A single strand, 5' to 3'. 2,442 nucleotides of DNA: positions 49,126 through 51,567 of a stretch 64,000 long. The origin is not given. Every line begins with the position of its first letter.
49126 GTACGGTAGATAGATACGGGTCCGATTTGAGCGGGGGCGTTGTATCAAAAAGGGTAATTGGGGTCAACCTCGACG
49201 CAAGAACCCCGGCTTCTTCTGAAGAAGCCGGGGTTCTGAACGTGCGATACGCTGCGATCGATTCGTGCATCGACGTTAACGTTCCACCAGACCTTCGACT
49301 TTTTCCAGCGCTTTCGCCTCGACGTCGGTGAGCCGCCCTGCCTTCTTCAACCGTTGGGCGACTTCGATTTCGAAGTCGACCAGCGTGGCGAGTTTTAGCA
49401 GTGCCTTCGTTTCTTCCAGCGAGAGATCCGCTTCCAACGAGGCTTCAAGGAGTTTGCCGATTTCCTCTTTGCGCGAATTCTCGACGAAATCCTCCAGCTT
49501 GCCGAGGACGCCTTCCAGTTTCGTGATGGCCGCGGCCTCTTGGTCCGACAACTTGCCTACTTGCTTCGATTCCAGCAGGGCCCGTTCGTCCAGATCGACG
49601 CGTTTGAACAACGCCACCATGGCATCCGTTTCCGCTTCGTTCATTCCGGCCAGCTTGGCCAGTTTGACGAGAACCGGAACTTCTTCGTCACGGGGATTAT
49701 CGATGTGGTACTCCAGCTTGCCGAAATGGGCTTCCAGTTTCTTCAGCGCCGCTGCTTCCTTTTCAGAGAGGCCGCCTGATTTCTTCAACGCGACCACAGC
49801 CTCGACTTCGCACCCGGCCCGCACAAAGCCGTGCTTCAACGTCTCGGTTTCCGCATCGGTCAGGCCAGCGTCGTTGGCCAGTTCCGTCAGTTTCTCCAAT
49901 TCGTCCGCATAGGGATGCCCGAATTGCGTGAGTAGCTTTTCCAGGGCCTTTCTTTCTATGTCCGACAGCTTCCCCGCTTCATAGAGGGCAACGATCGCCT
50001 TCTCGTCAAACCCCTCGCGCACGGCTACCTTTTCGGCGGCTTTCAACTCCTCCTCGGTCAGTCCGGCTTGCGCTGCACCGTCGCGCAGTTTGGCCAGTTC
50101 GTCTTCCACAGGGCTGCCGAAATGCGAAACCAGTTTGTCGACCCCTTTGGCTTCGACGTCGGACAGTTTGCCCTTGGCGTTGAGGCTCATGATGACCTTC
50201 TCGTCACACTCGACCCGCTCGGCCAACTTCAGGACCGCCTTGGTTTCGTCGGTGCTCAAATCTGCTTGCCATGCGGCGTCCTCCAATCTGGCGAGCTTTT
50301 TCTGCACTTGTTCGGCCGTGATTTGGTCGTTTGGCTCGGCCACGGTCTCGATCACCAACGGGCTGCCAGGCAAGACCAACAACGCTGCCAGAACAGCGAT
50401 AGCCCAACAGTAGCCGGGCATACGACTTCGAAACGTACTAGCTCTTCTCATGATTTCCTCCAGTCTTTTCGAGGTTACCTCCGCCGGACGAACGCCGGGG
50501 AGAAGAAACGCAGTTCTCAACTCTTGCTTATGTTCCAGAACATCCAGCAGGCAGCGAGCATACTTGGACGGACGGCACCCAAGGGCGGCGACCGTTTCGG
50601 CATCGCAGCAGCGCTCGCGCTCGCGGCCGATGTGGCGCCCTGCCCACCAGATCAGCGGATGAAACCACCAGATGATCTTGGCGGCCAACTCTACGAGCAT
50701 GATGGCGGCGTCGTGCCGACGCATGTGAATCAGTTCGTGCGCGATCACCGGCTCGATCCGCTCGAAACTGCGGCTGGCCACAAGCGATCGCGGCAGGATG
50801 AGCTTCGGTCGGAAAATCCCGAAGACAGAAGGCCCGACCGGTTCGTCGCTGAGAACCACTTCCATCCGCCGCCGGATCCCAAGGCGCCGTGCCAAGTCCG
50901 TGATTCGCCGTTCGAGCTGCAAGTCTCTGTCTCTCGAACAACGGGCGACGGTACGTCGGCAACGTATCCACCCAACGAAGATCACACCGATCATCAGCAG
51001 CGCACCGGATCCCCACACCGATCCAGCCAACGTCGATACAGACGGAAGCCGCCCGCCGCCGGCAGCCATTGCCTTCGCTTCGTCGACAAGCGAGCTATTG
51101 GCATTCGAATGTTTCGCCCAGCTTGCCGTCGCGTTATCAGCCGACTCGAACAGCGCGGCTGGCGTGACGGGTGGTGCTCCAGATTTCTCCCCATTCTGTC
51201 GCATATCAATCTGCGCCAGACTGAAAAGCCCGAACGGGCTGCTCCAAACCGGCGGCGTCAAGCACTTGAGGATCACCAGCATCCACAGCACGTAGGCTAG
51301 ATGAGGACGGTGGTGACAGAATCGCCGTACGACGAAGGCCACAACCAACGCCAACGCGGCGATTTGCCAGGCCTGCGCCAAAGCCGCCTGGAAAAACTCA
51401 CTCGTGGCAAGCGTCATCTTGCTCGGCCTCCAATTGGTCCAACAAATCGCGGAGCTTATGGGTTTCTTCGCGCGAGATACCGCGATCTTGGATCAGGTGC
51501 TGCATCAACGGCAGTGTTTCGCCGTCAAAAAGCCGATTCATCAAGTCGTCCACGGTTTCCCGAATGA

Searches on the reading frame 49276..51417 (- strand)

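Call 32: search_protein_families(library=pfam, proteins=[window:49276-51417:-], max_evalue=0.001)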
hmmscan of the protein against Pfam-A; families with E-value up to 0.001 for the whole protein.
window:49276-51417:- (713 aa): 1 family
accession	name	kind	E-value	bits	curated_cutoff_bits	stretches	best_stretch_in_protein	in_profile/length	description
PF05569.17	Peptidase_M56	-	1.9e-36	126.2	31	1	19-302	8-275/296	BlaR1 peptidase M56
